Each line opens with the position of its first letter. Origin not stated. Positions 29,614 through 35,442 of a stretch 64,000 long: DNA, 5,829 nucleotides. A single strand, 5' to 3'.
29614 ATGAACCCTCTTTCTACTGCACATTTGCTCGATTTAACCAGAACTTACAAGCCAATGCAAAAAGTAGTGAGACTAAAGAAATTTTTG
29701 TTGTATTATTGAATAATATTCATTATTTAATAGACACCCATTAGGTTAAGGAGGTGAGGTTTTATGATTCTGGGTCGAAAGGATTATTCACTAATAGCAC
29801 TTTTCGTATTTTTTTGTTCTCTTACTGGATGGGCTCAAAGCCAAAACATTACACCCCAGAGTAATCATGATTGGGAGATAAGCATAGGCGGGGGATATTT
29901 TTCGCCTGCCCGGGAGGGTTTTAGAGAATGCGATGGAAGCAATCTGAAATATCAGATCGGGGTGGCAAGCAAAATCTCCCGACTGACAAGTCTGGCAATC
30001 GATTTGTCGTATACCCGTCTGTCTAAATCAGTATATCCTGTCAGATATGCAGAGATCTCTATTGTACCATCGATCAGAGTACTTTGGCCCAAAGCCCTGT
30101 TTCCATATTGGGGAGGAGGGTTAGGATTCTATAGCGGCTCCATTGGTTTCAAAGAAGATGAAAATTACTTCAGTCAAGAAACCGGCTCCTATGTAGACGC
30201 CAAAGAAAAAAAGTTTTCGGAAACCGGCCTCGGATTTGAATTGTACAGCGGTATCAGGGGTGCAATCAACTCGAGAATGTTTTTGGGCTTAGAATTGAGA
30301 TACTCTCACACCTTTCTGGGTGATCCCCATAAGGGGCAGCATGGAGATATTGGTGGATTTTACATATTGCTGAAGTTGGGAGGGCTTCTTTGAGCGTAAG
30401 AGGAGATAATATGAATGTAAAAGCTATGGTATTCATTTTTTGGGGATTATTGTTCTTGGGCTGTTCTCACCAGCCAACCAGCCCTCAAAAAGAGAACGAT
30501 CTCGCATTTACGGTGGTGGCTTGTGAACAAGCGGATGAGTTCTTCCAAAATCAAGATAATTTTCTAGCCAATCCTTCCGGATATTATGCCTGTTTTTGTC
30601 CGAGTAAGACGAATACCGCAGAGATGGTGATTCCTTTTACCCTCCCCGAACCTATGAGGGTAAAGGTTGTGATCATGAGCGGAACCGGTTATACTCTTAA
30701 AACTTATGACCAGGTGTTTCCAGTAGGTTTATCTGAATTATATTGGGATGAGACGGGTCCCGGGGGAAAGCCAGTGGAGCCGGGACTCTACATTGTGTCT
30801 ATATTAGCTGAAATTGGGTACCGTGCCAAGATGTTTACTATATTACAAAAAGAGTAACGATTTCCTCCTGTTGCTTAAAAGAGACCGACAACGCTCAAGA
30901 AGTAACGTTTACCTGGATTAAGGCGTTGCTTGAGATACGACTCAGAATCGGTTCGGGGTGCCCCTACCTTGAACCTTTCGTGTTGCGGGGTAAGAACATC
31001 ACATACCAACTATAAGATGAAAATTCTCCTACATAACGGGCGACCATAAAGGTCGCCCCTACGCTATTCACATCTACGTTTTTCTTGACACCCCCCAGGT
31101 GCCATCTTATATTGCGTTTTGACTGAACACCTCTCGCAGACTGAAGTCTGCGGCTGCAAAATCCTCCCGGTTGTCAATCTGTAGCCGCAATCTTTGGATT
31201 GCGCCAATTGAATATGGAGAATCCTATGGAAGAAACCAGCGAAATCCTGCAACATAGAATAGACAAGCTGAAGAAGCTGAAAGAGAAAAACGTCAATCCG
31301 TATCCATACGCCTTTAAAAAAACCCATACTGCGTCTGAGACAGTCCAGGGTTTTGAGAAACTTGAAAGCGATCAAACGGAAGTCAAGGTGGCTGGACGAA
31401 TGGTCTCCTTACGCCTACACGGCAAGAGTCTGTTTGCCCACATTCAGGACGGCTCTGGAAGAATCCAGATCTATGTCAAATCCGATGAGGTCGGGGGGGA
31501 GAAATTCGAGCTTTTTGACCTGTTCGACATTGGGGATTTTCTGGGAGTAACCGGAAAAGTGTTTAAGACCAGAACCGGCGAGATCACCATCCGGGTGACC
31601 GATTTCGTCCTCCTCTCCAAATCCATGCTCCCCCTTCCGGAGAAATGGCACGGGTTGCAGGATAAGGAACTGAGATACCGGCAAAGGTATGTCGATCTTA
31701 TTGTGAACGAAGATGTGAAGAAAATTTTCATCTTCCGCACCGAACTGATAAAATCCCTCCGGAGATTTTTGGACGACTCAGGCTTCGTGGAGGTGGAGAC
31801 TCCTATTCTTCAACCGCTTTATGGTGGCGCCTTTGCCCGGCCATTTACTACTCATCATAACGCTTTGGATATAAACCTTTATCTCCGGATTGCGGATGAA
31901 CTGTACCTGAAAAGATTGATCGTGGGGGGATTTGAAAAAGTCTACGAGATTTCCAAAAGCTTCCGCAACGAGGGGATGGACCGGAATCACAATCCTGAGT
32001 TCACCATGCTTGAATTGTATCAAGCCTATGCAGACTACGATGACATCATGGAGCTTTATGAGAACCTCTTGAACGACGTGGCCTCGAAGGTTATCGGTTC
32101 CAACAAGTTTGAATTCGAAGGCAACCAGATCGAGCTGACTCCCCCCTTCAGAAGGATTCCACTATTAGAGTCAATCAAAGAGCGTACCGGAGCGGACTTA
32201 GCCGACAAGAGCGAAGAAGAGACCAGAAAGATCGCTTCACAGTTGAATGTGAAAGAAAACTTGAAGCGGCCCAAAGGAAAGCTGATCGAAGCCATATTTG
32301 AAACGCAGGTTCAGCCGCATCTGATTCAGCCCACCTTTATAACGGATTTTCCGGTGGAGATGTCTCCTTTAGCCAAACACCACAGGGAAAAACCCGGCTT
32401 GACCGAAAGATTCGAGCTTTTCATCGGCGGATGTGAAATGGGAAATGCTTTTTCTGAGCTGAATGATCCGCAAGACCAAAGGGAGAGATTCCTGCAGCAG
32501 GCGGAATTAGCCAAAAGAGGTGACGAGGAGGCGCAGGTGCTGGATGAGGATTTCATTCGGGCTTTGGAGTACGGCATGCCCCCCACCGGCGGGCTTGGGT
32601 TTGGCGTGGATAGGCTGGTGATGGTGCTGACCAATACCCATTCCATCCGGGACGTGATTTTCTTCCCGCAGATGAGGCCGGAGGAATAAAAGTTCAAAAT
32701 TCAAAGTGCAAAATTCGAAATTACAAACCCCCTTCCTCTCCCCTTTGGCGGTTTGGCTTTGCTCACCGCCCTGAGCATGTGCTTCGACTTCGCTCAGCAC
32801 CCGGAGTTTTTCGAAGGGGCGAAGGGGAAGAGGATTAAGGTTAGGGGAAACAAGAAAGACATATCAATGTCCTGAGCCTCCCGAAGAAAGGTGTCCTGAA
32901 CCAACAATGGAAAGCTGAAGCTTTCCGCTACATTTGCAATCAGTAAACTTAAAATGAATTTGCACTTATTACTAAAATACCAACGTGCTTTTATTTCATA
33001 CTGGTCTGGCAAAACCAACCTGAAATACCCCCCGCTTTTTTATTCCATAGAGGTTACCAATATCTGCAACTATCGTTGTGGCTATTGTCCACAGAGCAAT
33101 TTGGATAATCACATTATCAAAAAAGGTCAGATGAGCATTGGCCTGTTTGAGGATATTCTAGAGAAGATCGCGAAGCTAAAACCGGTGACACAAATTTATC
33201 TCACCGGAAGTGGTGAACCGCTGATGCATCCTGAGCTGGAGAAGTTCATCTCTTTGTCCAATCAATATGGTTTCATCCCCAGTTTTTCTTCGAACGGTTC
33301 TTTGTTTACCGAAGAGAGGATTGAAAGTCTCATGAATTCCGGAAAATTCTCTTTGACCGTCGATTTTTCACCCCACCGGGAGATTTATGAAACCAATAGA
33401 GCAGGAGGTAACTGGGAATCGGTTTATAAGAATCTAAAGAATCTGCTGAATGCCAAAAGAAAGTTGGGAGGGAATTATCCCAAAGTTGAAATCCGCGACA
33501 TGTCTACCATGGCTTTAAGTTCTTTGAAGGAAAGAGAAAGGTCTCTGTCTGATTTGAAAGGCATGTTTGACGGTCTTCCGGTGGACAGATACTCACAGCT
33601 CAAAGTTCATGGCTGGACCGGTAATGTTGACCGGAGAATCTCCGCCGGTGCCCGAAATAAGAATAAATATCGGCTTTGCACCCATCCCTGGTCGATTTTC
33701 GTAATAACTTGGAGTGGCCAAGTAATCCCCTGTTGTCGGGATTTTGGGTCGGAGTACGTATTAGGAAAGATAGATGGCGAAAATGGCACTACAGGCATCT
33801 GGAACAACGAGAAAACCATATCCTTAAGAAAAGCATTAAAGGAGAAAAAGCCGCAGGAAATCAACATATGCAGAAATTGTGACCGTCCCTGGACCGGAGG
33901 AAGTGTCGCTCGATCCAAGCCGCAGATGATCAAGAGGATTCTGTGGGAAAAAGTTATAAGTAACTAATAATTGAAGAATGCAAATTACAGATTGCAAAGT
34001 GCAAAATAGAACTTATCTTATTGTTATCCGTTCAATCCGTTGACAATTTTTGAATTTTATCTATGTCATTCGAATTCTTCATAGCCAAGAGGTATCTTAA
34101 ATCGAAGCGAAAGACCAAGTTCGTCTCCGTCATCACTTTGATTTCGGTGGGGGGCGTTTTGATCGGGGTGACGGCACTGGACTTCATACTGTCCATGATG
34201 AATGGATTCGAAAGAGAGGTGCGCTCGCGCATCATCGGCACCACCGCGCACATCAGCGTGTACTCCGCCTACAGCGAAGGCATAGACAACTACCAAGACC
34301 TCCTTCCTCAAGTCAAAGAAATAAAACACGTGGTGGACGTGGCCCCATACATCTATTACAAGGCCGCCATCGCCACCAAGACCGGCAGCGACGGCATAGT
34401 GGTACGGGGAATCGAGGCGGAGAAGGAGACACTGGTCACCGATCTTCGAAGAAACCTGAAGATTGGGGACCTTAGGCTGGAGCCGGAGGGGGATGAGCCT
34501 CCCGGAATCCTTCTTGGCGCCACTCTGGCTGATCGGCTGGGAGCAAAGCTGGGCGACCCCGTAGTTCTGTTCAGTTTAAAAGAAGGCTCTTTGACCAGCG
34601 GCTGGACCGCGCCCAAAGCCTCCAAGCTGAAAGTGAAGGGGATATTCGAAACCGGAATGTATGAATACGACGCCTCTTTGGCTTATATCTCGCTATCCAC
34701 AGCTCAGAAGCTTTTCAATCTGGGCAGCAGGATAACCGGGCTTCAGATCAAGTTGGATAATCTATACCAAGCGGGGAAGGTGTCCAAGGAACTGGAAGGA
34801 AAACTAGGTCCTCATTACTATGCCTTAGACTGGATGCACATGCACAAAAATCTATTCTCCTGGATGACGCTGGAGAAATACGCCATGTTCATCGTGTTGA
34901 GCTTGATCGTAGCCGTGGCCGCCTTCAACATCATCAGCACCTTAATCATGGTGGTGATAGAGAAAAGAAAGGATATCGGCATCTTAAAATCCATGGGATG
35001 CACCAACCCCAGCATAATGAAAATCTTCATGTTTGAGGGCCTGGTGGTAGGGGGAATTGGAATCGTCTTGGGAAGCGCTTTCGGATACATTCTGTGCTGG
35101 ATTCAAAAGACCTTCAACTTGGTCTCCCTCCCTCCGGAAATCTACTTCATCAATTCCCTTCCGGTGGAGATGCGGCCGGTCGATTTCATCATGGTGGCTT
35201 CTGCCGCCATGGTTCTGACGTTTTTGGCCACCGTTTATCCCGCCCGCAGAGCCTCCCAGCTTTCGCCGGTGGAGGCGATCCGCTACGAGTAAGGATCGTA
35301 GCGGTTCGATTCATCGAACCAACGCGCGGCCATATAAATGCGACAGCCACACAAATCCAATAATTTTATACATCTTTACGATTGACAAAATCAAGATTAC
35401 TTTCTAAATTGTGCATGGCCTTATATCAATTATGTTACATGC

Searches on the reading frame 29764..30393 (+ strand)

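Call 40: search_protein_families(library=pfam, proteins=[window:29764-30393:+], max_evalue=0.001)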
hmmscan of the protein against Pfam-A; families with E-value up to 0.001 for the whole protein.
window:29764-30393:+ (209 aa): 1 family
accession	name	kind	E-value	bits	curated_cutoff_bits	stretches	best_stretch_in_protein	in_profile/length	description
PF13505.12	OMP_b-brl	-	1e-05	26.2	28.7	1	11-185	2-157/175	Outer membrane protein beta-barrel domain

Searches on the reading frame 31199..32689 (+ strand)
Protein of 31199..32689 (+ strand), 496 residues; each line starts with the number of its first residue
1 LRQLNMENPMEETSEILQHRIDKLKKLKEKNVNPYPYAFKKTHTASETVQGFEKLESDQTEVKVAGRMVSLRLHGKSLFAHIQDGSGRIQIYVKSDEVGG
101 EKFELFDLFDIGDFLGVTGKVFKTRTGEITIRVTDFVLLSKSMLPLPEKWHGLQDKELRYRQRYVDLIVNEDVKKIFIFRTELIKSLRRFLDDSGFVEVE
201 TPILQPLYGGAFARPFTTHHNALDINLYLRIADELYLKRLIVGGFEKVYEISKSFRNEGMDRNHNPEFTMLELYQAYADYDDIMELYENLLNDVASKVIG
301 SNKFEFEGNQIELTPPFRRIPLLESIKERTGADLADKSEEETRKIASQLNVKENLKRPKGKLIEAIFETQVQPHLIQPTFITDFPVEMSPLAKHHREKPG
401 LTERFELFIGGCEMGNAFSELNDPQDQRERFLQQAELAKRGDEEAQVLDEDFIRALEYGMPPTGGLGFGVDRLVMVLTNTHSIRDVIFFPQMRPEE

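Call 40: search_protein_families(library=pfam, proteins=[window:31199-32689:+], max_evalue=0.001)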
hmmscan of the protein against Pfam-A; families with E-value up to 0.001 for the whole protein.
window:31199-32689:+ (496 aa): 3 families
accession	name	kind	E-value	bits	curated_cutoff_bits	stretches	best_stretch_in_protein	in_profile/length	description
PF00152.25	tRNA-synt_2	-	3.8e-97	325.5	25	1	155-492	1-307/308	tRNA synthetases class II (D, K and N)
PF01336.31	tRNA_anti-codon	-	8.4e-17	61.3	27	1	62-139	1-75/75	OB-fold nucleic acid binding domain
PF01409.25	tRNA-synt_2d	-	0.00026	21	19.8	0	248-307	105-163/246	tRNA synthetases class II core domain (F)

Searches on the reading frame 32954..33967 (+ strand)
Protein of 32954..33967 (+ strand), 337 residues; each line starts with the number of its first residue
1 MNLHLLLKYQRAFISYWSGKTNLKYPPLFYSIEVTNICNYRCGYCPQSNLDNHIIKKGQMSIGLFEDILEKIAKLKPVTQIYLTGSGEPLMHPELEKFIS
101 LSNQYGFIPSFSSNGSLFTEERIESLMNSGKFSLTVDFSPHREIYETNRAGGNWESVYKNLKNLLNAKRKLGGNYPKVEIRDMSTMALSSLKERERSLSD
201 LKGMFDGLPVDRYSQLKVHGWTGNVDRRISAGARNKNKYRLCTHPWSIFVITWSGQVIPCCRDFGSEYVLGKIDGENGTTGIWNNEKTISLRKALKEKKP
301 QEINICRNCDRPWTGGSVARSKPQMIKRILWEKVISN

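Call 40: search_protein_families(library=pfam, proteins=[window:32954-33967:+], max_evalue=0.001)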
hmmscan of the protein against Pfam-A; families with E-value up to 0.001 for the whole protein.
window:32954-33967:+ (337 aa): 2 families
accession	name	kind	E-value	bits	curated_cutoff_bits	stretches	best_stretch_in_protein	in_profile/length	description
PF04055.27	Radical_SAM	-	7.7e-16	59.1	29.5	1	32-169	1-141/166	Radical SAM superfamily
PF13186.11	SPASM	-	3.2e-13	50.2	21.5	1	242-310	1-67/67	Iron-sulfur cluster-binding domain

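Call 42: search_protein_families(library=ncbifam, proteins=[window:32954-33967:+], max_evalue=0.001)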
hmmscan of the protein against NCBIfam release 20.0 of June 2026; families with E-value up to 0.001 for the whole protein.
window:32954-33967:+ (337 aa): 51 families (the best 25 are shown)
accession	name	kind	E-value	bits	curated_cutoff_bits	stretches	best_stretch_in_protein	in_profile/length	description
TIGR04317.1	W_rSAM_matur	equivalog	4.4e-27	95.1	380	1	32-181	8-153/349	tungsten cofactor oxidoreductase radical SAM maturase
TIGR04311.1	rSAM_Geo_metal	subfamily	2.3e-18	66.4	400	1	31-174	6-149/423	radical SAM/SPASM family putative metalloenzyme maturase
NF033640.1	N_Twi_rSAM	subfamily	9.3e-17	61.2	170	2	21-170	104-271/398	twitch domain-containing radical SAM protein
NF050035.1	rSAM_WgK_link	exception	2.2e-16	59.8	650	1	25-165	6-144/367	radical SAM/SPASM peptide maturase WgkB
TIGR04321.1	spiroSPASM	subfamily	2.1e-15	56.4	250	1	23-100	226-303/510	spiro-SPASM protein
TIGR04347.1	pseudo_SAM_Halo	equivalog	8.6e-12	45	525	1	33-175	43-182/390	TIGR04347 family pseudo-SAM/SPASM protein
TIGR02666.1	moaA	equivalog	9.3e-12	44.6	284.05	1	32-167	14-153/336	GTP 3',8-cyclase MoaA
NF038283.1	viperin_w_prok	equivalog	2.3e-11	43.4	180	1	34-128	8-105/281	viperin family antiviral radical SAM protein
TIGR04133.1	rSAM_w_lipo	hypoth_equivalog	3.8e-10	39.2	425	1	32-148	28-143/350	TIGR04133 family radical SAM/SPASM protein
TIGR04546.1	rSAM_ahbC_deAc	equivalog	1.6e-09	37.1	650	1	33-168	44-176/390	12,18-didecarboxysiroheme deacetylase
TIGR04054.1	rSAM_NirJ1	equivalog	2.1e-09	36.5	650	1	15-173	25-178/387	putative heme d1 biosynthesis radical SAM protein NirJ1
TIGR04055.1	rSAM_NirJ2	equivalog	3e-09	36.9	500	1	31-164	3-133/326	putative heme d1 biosynthesis radical SAM protein NirJ2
TIGR02109.1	PQQ_syn_pqqE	equivalog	3.8e-09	36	381.35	1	26-155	5-129/358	pyrroloquinoline quinone biosynthesis protein PqqE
NF047865.1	rSAM_PapB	equivalog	1.3e-08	34.5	340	1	32-167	7-148/330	PapB family radical SAM/SPASM ranthipeptide maturase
TIGR03962.1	mycofact_rSAM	equivalog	1.4e-08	34.4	265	1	27-166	11-146/339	mycofactocin radical SAM maturase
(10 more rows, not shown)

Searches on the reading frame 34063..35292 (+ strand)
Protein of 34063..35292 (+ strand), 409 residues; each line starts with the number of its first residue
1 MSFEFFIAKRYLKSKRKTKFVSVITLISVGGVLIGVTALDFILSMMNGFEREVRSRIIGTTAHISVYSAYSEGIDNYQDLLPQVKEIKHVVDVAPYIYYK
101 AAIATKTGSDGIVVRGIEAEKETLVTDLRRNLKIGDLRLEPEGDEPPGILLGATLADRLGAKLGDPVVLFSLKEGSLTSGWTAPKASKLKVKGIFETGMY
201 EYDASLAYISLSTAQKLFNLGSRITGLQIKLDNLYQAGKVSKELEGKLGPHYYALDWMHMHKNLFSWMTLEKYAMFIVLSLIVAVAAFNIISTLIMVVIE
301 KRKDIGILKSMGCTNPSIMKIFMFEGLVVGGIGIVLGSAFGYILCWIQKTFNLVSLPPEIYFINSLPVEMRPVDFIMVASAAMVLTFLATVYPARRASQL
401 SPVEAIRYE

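Call 40: search_protein_families(library=pfam, proteins=[window:34063-35292:+], max_evalue=0.001)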
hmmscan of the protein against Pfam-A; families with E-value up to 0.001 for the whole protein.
window:34063-35292:+ (409 aa): 2 families
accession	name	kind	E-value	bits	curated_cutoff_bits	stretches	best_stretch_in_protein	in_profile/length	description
PF02687.27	FtsX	-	4.8e-20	72.2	25.5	1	277-402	2-120/120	FtsX-like permease C-terminal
PF12704.14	MacB_PCD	-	4.2e-18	66.8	27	1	25-245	1-205/207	MacB-like periplasmic core domain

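Call 42: search_protein_families(library=ncbifam, proteins=[window:34063-35292:+], max_evalue=0.001)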
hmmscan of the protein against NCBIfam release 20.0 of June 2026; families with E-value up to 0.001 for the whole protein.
window:34063-35292:+ (409 aa): 9 families
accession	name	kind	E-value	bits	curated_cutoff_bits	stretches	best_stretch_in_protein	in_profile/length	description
TIGR02212.1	lolCE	equivalog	5.3e-112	374.8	362.45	1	3-409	2-411/411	lipoprotein-releasing ABC transporter permease subunit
NF008357.0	PRK11146.1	exception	5.5e-78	262.6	439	1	2-404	4-409/414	lipoprotein-releasing ABC transporter permease subunit LolE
TIGR02213.1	lolE_release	exception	1.6e-73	247.9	540.35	1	4-404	3-406/411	lipoprotein-releasing ABC transporter permease subunit LolE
NF008076.0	PRK10814.1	exception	7.3e-57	193.2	473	1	4-409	6-399/399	lipoprotein-releasing ABC transporter permease subunit LolC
NF038346.1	FtsX_actino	exception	7.1e-11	42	250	1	227-390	135-298/308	permease-like cell division protein FtsX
TIGR03434.1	ADOP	subfamily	2e-10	39.5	622.3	2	265-387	264-382/803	ADOP family duplicated permease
NF038347.1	FtsX_Gpos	exception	2.1e-09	37.2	225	1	261-343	157-239/296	permease-like cell division protein FtsX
TIGR00439.2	FtsX_Gneg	equivalog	1.4e-07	31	255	1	261-392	156-285/292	permease-like cell division protein FtsX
NF007826.0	PRK10535.1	equivalog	4e-06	25.4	966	1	275-407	527-646/648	macrolide ABC transporter ATP-binding protein/permease MacB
